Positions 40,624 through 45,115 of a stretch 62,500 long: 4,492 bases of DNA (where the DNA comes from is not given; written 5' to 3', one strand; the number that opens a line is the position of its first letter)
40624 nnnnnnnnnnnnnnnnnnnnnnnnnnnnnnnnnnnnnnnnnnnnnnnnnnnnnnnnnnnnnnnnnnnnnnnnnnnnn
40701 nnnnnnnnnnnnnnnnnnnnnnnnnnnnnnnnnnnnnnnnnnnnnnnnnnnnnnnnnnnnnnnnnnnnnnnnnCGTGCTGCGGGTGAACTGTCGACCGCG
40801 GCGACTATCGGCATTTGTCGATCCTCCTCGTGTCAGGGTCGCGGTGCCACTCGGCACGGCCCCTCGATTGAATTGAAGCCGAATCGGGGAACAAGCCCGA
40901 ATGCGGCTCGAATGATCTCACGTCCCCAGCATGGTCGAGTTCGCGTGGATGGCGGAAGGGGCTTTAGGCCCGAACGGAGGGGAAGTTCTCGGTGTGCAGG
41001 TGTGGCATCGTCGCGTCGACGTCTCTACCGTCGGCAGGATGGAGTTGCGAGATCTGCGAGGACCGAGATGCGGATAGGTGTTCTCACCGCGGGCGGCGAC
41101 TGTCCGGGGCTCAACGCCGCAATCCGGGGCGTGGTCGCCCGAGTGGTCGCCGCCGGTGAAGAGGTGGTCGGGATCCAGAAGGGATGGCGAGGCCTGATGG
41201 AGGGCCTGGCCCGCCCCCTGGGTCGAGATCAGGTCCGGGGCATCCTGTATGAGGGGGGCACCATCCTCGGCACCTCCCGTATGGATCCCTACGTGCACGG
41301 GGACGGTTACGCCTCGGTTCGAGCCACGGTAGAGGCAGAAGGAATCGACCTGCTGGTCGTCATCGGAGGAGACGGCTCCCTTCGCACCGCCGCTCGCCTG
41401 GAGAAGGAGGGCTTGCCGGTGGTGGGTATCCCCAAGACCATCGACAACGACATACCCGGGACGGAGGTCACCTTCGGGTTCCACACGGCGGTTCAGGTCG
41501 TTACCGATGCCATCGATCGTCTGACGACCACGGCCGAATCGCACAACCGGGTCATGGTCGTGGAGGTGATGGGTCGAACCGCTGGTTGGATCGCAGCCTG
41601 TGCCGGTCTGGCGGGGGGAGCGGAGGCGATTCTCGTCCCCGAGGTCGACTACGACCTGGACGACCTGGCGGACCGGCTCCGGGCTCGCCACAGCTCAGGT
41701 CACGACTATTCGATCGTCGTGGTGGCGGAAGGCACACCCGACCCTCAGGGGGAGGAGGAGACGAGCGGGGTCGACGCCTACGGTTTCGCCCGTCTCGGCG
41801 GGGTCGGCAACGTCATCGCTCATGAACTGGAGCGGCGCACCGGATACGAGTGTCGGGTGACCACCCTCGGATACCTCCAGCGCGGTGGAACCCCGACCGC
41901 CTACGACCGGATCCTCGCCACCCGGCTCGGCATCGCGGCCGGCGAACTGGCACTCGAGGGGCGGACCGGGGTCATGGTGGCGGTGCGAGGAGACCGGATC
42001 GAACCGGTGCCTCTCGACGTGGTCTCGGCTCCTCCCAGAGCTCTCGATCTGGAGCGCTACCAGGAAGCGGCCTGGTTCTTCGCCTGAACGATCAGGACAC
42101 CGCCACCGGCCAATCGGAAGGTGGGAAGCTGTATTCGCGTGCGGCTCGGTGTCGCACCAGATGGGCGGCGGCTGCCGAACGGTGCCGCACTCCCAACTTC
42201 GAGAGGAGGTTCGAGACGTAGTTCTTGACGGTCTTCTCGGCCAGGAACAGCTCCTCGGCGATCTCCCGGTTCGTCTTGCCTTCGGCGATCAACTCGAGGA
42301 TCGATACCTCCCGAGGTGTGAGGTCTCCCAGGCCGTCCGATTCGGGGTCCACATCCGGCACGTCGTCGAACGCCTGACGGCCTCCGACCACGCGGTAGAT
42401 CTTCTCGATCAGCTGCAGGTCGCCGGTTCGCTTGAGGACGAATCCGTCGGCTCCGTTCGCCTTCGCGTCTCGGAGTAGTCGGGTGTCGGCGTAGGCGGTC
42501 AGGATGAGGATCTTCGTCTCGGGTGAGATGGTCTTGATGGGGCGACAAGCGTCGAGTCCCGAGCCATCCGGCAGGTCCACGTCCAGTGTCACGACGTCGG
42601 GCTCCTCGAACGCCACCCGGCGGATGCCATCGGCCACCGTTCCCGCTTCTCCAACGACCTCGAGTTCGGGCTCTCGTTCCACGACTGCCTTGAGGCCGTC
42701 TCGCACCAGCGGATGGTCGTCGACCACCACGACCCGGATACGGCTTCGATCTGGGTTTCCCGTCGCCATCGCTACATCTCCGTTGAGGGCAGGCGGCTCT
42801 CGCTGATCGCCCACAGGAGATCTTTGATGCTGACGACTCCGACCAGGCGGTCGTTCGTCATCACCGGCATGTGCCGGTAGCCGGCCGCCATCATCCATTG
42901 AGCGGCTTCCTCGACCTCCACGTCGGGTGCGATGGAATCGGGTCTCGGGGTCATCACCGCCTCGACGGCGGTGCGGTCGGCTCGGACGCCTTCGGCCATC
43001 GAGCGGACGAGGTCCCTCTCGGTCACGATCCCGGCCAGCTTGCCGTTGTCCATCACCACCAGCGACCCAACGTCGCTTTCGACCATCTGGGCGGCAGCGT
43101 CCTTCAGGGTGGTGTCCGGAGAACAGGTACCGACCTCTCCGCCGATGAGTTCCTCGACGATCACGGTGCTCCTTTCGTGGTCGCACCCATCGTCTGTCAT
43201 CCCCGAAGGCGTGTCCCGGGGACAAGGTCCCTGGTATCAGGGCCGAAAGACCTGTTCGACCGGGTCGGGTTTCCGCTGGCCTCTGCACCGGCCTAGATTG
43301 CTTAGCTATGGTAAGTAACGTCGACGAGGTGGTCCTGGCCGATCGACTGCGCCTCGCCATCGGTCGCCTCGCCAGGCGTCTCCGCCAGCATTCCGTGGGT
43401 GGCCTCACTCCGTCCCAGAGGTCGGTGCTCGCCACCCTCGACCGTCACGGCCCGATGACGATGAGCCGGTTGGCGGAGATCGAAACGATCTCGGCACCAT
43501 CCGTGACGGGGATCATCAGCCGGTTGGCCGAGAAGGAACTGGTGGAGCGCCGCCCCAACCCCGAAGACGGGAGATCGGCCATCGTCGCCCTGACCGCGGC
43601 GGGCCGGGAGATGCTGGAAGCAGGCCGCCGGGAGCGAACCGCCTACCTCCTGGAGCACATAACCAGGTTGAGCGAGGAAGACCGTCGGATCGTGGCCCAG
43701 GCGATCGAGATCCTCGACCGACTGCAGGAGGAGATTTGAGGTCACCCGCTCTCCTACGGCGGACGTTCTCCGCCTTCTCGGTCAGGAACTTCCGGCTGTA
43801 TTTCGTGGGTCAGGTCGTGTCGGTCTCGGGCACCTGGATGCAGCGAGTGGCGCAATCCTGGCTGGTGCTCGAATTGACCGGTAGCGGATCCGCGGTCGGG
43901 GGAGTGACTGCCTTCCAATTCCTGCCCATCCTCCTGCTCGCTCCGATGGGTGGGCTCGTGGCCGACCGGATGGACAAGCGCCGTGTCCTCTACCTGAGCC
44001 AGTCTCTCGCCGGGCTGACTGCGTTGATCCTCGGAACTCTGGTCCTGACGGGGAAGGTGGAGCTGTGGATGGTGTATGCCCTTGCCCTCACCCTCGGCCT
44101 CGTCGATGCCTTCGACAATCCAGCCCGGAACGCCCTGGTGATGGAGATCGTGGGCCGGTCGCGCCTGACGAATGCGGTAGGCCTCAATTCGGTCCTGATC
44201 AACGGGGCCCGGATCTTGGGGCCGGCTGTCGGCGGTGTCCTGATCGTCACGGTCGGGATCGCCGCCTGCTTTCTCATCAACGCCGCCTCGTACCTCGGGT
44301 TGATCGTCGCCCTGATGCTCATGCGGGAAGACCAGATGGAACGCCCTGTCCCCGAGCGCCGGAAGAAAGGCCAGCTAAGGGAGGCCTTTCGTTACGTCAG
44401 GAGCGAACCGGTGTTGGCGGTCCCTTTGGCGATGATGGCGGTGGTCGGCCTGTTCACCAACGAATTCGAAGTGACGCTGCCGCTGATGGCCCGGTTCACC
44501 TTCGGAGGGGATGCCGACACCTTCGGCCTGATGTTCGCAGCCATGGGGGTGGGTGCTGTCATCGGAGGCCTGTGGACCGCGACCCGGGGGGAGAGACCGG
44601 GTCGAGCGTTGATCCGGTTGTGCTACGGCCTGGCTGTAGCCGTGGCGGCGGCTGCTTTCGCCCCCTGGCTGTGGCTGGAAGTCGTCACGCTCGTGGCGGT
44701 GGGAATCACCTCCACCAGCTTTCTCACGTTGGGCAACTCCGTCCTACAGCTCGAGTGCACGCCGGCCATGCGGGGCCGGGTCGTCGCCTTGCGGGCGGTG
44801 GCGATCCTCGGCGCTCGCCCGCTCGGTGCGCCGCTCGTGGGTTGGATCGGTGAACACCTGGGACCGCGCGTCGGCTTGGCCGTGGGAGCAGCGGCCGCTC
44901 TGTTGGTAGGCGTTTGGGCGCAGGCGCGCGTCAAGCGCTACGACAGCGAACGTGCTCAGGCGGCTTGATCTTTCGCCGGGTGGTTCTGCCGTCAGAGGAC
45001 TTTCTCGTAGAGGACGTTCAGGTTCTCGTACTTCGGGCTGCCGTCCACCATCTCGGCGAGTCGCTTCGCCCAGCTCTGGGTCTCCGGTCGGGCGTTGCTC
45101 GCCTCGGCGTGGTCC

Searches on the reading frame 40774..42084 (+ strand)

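Call 34: search_protein_families(library=pfam, proteins=[window:40774-42084:+], max_evalue=0.00001)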
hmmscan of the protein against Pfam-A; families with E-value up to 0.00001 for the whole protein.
window:40774-42084:+ (437 aa): 2 families
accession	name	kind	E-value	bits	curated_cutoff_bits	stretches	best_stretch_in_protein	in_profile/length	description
PF00365.25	PFK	-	1.4e-106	356.3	30.9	1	100-392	1-276/277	Phosphofructokinase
PF01513.26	NAD_kinase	-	6.5e-06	26.9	25.5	0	186-220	68-103/130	ATP-NAD kinase N-terminal domain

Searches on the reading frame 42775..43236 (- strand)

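Call 34: search_protein_families(library=pfam, proteins=[window:42775-43236:-], max_evalue=0.00001)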
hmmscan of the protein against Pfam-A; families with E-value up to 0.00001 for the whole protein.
window:42775-43236:- (154 aa): 1 family
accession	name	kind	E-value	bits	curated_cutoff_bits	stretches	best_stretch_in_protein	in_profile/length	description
PF00571.33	CBS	-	4.1e-26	91.5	24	2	34-81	8-56/57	CBS domain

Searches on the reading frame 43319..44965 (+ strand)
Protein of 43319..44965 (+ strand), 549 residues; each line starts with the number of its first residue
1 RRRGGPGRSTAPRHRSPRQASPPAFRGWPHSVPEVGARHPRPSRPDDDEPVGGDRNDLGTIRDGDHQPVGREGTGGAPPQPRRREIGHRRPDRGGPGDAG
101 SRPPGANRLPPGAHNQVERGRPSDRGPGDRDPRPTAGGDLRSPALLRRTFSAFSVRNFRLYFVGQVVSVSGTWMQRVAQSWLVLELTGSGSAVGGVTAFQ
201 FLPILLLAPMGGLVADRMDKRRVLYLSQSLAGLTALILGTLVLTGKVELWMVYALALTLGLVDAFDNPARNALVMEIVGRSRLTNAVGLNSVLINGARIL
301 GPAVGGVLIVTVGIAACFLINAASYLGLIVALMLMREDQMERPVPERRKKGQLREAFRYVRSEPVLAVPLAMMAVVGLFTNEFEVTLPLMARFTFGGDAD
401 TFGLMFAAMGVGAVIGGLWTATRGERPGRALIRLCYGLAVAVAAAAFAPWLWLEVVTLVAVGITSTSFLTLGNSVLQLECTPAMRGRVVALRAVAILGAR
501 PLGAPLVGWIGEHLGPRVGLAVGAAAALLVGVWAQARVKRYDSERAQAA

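Call 34: search_protein_families(library=pfam, proteins=[window:43319-44965:+], max_evalue=0.00001)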
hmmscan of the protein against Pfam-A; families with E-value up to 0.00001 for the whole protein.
window:43319-44965:+ (549 aa): 2 families
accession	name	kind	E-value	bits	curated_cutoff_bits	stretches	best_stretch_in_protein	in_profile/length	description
PF05977.19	MFS_3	-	4.6e-64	217.2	27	1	149-540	3-395/524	Transmembrane secretion effector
PF07690.21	MFS_1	-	1.5e-37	129.8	33.4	2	162-451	2-291/347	Major Facilitator Superfamily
